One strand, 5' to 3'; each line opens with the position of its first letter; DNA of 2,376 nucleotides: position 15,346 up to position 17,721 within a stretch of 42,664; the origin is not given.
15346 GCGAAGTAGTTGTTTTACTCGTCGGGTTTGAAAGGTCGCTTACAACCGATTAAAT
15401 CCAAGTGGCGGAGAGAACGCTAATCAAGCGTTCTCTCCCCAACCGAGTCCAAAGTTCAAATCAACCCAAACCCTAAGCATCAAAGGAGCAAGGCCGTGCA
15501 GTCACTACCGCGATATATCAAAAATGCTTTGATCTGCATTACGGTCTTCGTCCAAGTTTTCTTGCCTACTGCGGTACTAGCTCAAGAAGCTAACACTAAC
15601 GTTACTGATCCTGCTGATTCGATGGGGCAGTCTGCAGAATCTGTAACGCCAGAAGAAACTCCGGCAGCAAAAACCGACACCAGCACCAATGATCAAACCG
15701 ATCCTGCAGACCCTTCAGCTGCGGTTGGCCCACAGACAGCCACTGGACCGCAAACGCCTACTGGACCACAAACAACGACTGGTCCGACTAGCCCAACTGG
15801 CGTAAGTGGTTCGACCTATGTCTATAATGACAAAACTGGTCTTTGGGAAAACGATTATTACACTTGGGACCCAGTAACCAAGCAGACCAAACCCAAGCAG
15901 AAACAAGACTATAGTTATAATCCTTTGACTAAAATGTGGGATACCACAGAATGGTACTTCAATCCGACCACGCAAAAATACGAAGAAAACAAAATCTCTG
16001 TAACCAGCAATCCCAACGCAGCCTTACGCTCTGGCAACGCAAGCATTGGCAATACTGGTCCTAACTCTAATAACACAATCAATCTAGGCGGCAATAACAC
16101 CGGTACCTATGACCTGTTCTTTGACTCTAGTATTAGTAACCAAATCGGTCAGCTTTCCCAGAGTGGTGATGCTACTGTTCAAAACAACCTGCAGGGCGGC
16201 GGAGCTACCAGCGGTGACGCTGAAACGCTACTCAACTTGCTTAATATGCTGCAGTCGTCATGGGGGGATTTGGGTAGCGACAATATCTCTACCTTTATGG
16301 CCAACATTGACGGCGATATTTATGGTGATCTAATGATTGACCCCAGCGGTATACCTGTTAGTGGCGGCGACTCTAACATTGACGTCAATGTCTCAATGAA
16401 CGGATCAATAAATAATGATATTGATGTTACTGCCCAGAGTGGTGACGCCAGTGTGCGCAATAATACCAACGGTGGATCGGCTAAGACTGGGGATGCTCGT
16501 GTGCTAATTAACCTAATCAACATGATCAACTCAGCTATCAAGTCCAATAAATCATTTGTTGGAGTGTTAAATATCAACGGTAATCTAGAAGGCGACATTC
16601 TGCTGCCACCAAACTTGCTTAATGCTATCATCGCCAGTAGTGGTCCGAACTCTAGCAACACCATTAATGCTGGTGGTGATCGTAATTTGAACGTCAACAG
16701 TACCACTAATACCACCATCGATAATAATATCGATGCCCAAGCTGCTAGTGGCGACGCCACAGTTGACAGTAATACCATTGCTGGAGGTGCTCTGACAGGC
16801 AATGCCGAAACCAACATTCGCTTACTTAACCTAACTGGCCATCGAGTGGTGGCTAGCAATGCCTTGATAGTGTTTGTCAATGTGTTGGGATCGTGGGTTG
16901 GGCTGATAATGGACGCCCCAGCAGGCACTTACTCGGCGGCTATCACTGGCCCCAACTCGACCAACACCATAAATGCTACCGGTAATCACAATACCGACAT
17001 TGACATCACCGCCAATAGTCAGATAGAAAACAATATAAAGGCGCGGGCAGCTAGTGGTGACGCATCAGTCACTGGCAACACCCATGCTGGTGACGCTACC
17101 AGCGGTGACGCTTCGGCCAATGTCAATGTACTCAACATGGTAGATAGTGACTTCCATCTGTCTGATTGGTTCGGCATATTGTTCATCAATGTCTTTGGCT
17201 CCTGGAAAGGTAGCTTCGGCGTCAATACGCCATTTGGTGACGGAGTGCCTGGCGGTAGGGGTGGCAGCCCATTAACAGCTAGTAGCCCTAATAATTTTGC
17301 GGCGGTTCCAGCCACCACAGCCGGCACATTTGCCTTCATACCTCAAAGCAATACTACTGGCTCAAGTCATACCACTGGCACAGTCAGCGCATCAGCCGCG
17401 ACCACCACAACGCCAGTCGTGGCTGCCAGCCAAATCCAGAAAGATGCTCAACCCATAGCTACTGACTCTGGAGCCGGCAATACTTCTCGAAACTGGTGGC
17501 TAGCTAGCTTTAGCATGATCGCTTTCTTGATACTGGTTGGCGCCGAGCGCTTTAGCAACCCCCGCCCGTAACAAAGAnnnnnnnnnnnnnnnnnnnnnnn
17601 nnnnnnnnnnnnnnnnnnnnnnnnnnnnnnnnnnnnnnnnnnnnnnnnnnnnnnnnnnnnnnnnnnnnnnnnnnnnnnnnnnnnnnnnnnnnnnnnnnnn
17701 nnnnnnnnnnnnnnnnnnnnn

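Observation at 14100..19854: Sortase-linked locus of exported 'NTGPNS...SGDAxV' module proteins: candidate uncharacterised cell-surface fibre or coat system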

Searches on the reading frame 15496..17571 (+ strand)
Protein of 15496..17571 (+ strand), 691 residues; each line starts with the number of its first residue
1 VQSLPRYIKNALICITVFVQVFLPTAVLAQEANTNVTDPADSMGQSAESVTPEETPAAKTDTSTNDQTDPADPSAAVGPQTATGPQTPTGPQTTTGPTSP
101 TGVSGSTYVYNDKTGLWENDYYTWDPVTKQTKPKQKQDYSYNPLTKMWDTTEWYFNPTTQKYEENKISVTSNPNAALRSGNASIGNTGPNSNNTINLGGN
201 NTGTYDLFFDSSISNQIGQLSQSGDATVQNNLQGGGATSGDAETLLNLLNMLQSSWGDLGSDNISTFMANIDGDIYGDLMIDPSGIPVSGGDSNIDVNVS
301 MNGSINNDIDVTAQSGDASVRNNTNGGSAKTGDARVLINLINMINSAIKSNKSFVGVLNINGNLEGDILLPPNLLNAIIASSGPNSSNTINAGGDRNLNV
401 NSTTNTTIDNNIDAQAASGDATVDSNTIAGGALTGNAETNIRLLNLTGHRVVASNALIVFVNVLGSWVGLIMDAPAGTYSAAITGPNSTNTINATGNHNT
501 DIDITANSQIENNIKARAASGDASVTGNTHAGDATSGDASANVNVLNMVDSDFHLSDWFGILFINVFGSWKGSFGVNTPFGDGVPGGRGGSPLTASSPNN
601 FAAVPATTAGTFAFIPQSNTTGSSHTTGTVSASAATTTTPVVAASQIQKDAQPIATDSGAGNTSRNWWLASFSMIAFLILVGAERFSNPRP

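Call 3: search_protein_families(library=pfam, proteins=[window:15496-17571:+], max_evalue=1)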
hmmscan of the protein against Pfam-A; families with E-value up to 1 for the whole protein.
window:15496-17571:+ (691 aa): 0 families

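Call 4: search_protein_families(library=ncbifam, proteins=[window:15496-17571:+], max_evalue=1)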
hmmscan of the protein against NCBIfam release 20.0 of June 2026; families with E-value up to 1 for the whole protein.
window:15496-17571:+ (691 aa): 0 families

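Call 8: search_solved_structures(query=window:15496-17571:+, max_evalue=10)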
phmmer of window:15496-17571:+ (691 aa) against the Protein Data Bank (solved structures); distinct sequences matched with E-value up to 10: 2.
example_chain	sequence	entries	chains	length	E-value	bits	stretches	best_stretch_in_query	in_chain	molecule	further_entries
3uve_A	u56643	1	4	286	0.48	11.9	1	550-607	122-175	Carveol dehydrogenase ((+)-trans-carveol dehydrogenase)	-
4xvv_A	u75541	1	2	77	0.8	11.2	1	95-150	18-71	Acid stress chaperone HdeB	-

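Call 10: find_homologous_proteins(query=window:15496-17571:+)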
Query window:15496-17571:+ (691 aa): 802 proteins with E <= 0.001 among 8000 candidates; the best 120 are listed.
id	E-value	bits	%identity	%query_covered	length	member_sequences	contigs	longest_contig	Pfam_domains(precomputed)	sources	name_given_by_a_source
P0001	0.0e+0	1498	100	100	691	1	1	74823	-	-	-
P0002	9.1e-220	750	55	99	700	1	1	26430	-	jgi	-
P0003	1.4e-212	726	55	100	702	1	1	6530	-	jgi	jgi:hypothetical protein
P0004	3.2e-211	721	56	92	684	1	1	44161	-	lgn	-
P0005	2.3e-206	705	53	98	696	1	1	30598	-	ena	-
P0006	1.2e-205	703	53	99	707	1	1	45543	-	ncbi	-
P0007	2.7e-202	692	53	99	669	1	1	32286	-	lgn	-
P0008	5.0e-201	688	51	100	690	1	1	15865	-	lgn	-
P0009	1.7e-199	683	57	84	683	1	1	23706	-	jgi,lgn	-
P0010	2.3e-198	679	51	99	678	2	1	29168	-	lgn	-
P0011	1.7e-196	673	57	88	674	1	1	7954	-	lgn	-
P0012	4.8e-196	671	53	99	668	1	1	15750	-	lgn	-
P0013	3.0e-194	665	51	99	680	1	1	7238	-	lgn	-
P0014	4.7e-194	665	51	99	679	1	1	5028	-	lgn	-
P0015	1.4e-193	663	51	99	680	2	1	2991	-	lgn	-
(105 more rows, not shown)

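Call 28: predict_structure(alignment_id=A1)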
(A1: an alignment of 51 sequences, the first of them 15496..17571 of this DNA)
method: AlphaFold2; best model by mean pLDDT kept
length: 691 residues; sequences in the alignment: 51
mean_pLDDT: 63.2   pTM: 0.49
mean pLDDT of the five models: 63.2, 61.6, 61.0, 59.9, 58.5
residues with pLDDT >= 90: 124; 70-90: 213; 50-70: 84; < 50: 270
segments of 3 or more residues with pLDDT < 50: 24-47, 49-52, 57-87, 92-94, 178-207, 258-262, 281-299, 373-400, 465-502, 583-664
pLDDT, mean of each block of 10 residues (from residue 1): 78 86 48 38 37 44 35 40 43 63 85 94 86 85 82 79 85 60 32 29 39 79 92 92 86 58 58 63 38 40 81 94 95 92 77 71 74 39 31 38 75 93 95 93 78 67 54 34 31 37 67 93 96 96 86 72 77 71 45 35 34 42 30 28 30 31 56 84 66 53
secondary structure, 60 per line:
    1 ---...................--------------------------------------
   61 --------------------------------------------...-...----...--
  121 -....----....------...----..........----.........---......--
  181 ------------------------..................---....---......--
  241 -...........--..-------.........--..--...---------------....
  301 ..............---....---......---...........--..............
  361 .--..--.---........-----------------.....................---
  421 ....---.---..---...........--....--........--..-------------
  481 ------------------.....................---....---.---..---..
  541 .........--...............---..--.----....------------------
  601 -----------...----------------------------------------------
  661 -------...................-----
elements in order (helices of 4 or more, strands of 3 or more residues): H4-22 E109-111 E116-118 E122-125 E130-133 E140-142 E147-156 E161-169 H173-178 E205-222 E226-229 E233-238 E242-252 E264-272 E279-281 E297-314 E318-321 E325-330 E334-344 E347-361 H372-379 E397-417 E421-424 E437-447 E450-453 E456-463 E499-519 E523-526 E539-549 E552-566 H579-582 E612-614 H668-686

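Call 30: fold_search(model_id=the predicted structure, library=pdb)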
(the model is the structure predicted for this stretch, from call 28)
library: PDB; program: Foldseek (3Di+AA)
matches with E <= 10: 66; with E <= 0.001: 0
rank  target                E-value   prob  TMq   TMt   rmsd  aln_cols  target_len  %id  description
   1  4r8o_A                1.1e+00  0.25  0.05  0.24  10.3        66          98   15  Crystal structure of a DUF3836 family protein (BVU_1206) from Bacteroides vulgatus ATCC 8482 at 2.50 A resolution (released 2014-09-17)
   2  4by6_B                1.5e+00  0.21  0.04  0.14  12.2        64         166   12  Yeast Not1-Not2-Not5 complex (released 2013-10-16)
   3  4by6_E                1.6e+00  0.20  0.04  0.14  12.2        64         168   12  Yeast Not1-Not2-Not5 complex (released 2013-10-16)
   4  3msw                  1.7e+00  0.20  0.06  0.20   9.6        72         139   12  Crystal structure of a Protein with unknown function (BF3112) from Bacteroides fragilis NCTC 9343 at 1.90 A resolution (released 2010-06-09)
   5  9nqd_0                2.0e+00  0.01  0.04  0.09  28.1       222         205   11  Structure of Pseudomonas FapC Biofilm-Forming Functional Amyloid (released 2025-06-25)
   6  4r03                  2.5e+00  0.13  0.05  0.22  10.7        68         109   16  Crystal structure of a DUF3836 family protein (BDI_3222) from Parabacteroides distasonis ATCC 8503 at 1.50 A resolution (released 2014-08-27)
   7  5fu6_B                2.8e+00  0.13  0.04  0.11  11.8        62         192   13  NOT module of the human CCR4-NOT complex (Crystallization mutant) (released 2016-03-23)
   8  4c0f_D                3.2e+00  0.16  0.04  0.22  10.5        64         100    9  Structure of the NOT-box domain of human CNOT2 (released 2013-10-09)
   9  5ejs_A                3.2e+00  0.06  0.04  0.05  11.5        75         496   11  Structure of Dictyostelium Discoideum Myosin VII MyTH4-FERM MF2 domain, mutant 1 (released 2016-07-06)
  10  4adn_A                3.3e+00  0.08  0.05  0.12  10.5        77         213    9  Fusidic acid resistance protein FusB (released 2012-03-07)
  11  9e71_BR               3.5e+00  0.06  0.04  0.14  14.0        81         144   14  Cryo-EM structure of the Pyrobaculum calidifontis 70S ribosome (released 2024-11-20)
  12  4c0f_A                3.8e+00  0.11  0.04  0.20  11.6        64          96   12  Structure of the NOT-box domain of human CNOT2 (released 2013-10-09)
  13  4c0f_C                4.4e+00  0.09  0.04  0.17  11.7        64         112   12  Structure of the NOT-box domain of human CNOT2 (released 2013-10-09)
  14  4c0f_B                4.9e+00  0.08  0.04  0.19  11.6        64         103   12  Structure of the NOT-box domain of human CNOT2 (released 2013-10-09)
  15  9ghd_V                5.1e+00  0.05  0.04  0.12  10.5        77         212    9  Escherichia coli 70S ribosome in complex with Staphylococcus aureus FusB-EF-G (FusB-EF-G-70S*) (released 2025-03-26)
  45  8c50_A                9.1e+00  0.00  0.05  0.07  31.9       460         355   10  Pontibacter korlensis curli subunit CsgA (released 2023-06-28)
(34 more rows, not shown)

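Call 36: find_related_loci(query=A1, collection=genome_contigs, flank=7000)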
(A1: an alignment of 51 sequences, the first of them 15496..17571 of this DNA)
Query A1 (691 aa) in genome_contigs; peptide patterns used: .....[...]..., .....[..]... (x = any residue, [..] = any of these).
253 stretches matched a pattern; 204 encode a relative of the query (tblastn E <= 1e-3); the best 80 are kept; 80 distinct loci.
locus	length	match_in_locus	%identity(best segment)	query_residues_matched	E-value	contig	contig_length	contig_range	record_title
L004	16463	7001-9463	53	2-686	0e+0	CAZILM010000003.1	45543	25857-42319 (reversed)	MAG TPA_asm: uncultured Candidatus Saccharibacteria bacterium isolate SRP200132_co1_22 genome assembly, contig: NODE_129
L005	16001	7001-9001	52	2-686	0e+0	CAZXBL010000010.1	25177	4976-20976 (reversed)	MAG TPA_asm: uncultured Candidatus Saccharibacteria bacterium isolate binchicken_co174_40 genome assembly, contig: NODE_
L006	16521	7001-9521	50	45-655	1e-175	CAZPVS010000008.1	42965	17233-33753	MAG TPA_asm: uncultured Candidatus Saccharibacteria bacterium isolate SRP329715_co1_113 genome assembly, contig: NODE_11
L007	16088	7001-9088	51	1-690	2e-173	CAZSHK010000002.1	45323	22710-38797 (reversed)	MAG TPA_asm: uncultured Candidatus Saccharibacteria bacterium isolate SRP200132_co1_696 genome assembly, contig: NODE_13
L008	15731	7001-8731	51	1-578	1e-164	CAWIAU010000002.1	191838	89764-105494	MAG: uncultured bacterium isolate MFD01275.bin.1.89 genome assembly, contig: contig_33631, whole genome shotgun sequence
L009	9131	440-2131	49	6-582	1e-157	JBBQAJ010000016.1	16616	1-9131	MAG: Candidatus Saccharimonadales bacterium isolate Co_metawrap_1474 Cmw_1474_k141_1106688_length_16616_cov_14.9966, who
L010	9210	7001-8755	48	1-581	2e-145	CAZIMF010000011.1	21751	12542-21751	MAG TPA_asm: uncultured Candidatus Saccharibacteria bacterium isolate SRP200132_co1_3 genome assembly, contig: NODE_4165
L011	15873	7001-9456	44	7-618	4e-139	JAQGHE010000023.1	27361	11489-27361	MAG: Candidatus Saccharibacteria bacterium isolate RYN_425 scaffold_52990, whole genome shotgun sequence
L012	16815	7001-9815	41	14-690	1e-138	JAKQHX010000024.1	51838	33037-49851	MAG: bacterium isolate USDE_metabat.59 k141_174297, whole genome shotgun sequence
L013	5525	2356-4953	41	1-659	8e-140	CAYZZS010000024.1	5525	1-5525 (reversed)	MAG TPA_asm: uncultured Candidatus Saccharibacteria bacterium isolate SRP144015_co1_48 genome assembly, contig: NODE_609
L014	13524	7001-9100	43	46-690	1e-137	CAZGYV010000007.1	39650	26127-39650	MAG TPA_asm: uncultured Candidatus Saccharibacteria bacterium isolate SRP192515_co1_377 genome assembly, contig: NODE_79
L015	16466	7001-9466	47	9-578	2e-136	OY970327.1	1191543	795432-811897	MAG: Candidatus Saccharimonadia bacterium isolate MFD01275.bin.c.7 genome assembly, chromosome: 1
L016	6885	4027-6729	44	96-689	1e-136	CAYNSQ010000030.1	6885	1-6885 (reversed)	MAG TPA_asm: uncultured Candidatus Saccharibacteria bacterium isolate SRP292972_co3_107 genome assembly, contig: NODE_40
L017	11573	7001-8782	46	50-582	4e-135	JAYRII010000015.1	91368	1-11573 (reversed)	MAG: Candidatus Saccharimonadia bacterium isolate SZ_szas25bin.4 k141_1347016, whole genome shotgun sequence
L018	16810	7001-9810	42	1-690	4e-135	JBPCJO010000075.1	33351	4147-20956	MAG: Candidatus Saccharimonadales bacterium isolate TH_ant_mag_28 S1Ck127_8868755_flag_0_multi_9.9943_len_33351, whole g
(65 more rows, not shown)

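Call 64: fold_search(model_id=the predicted structure, library=viral)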
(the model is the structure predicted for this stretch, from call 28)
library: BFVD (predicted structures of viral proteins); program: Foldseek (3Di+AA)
matches with E <= 10: 114; with E <= 0.001: 1
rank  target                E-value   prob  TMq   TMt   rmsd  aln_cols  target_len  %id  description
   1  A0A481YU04            8.5e-04  0.33  0.06  0.12  38.8       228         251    8  Lipid membrane protein [Marseillevirus LCMAC102]
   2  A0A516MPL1            5.7e-03  0.08  0.04  0.06  29.1       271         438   11  (no name in the UniProt tables at hand)
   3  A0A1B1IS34            2.5e-02  0.06  0.04  0.07  27.4       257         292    9  (no name in the UniProt tables at hand)
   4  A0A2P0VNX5            5.1e-02  0.07  0.06  0.07  38.2       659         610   12  Uncharacterized protein [Tetraselmis virus 1]
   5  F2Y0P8                5.1e-02  0.02  0.05  0.06  30.7       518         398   13  (no name in the UniProt tables at hand)
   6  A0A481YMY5            5.9e-02  0.10  0.06  0.13  38.3       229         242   11  Lipid membrane protein [Pithovirus LCDPAC01]
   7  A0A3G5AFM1            9.5e-02  0.09  0.06  0.13  42.4       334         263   12  Lipid membrane protein [Solivirus sp.]
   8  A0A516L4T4            1.4e-01  0.02  0.04  0.05  27.5       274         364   10  (no name in the UniProt tables at hand)
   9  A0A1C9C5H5            3.3e-01  0.01  0.05  0.03  35.1       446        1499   10  Uncharacterized protein [Heterosigma akashiwo virus 01]
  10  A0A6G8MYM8            5.5e-01  0.03  0.04  0.11  28.1       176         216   15  Transmembrane domain-containing protein [Cedratvirus kamchatka]
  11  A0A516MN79            8.5e-01  0.01  0.05  0.04  34.5       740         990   12  (no name in the UniProt tables at hand)
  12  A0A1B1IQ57            9.8e-01  0.11  0.04  0.09  16.7       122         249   12  (no name in the UniProt tables at hand)
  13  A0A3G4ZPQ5            1.0e+00  0.21  0.07  0.19  19.4       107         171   18  Uncharacterized protein [Terrestrivirus sp.]
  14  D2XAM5                1.0e+00  0.02  0.03  0.08  35.5       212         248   13  Lipid membrane protein [Marseillevirus marseillevirus]
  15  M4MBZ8                1.2e+00  0.63  0.05  0.41   9.2        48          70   17  (no name in the UniProt tables at hand)
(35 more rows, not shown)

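Call 80: search_protein_families(library=pfam, proteins=[L014:1899-4451:+, L004:2037-2723:+, L014:83-1888:+, L014:12253-13101:+], max_evalue=0.0001)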
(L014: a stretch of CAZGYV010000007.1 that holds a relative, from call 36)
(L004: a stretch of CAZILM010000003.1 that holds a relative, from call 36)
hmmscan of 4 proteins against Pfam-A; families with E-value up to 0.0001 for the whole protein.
L014:1899-4451:+ (850 aa): 2 families
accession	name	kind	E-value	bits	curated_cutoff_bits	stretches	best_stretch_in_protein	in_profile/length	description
PF00521.26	DNA_topoisoIV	-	4.7e-169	563.2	31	1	51-491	1-431/432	DNA gyrase/topoisomerase IV, subunit A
PF03989.18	DNA_gyraseA_C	-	1.9e-65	216.5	27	5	781-825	2-46/48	DNA gyrase C-terminal domain, beta-propeller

L004:2037-2723:+ (228 aa): 3 families
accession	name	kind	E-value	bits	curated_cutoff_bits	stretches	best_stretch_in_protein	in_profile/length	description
PF13545.12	HTH_Crp_2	-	5.3e-12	46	27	1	153-207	16-69/70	Crp-like helix-turn-helix domain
PF00027.35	cNMP_binding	-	9.5e-12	45.2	27.5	1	14-102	2-89/89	Cyclic nucleotide-binding domain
PF00325.26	Crp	-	5.9e-08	32.8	21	1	160-191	1-32/32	Bacterial regulatory proteins, crp family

L014:83-1888:+ (601 aa): 3 families
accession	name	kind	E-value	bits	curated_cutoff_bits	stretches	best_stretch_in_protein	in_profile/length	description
PF00204.31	DNA_gyraseB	-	8.5e-61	204.9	27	1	125-294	1-172/173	DNA gyrase B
PF00986.26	DNA_gyraseB_C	-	2.1e-29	101.9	29.8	1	530-590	3-63/63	DNA gyrase B subunit, carboxyl terminus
PF01751.28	Toprim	-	2.9e-20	72.7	23.1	1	323-434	1-95/96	Toprim domain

L014:12253-13101:+ (282 aa): 1 family
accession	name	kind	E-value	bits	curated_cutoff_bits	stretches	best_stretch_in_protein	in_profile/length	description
PF02681.20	DUF212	-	1.9e-39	135.2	26.5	1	6-139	5-126/126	Divergent PAP2 family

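Call 98: search_solved_structures(query=A1, max_evalue=1)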
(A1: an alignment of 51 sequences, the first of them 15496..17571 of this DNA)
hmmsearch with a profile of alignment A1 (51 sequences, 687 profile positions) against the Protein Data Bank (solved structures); distinct sequences matched with E-value up to 1: 0.

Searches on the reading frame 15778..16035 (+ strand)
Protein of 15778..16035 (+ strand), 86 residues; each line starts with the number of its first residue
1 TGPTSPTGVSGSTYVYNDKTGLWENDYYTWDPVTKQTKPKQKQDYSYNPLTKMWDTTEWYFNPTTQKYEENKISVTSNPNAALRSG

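Call 97: search_protein_families(library=pfam, proteins=[window:15778-16035:+], max_evalue=10)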
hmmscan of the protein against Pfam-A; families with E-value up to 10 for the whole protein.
window:15778-16035:+ (86 aa): 5 families
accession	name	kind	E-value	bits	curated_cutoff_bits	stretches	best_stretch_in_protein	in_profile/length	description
PF05399.16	EVI2A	-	0.022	14.7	25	1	11-79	20-89/231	Ectropic viral integration site 2A protein (EVI2A)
PF13964.12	Kelch_6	-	0.095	13.2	25.3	0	45-57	31-43/50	Kelch motif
PF17780.6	OCRE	-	0.12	12.9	24.7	2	56-68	26-38/52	OCRE domain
PF13415.12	Kelch_3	-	3.6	8.3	22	1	5-26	12-33/48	Galactose oxidase, central domain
PF23670.1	PIGBOS1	-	4.3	8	27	1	27-43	22-38/54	PIGBOS1-like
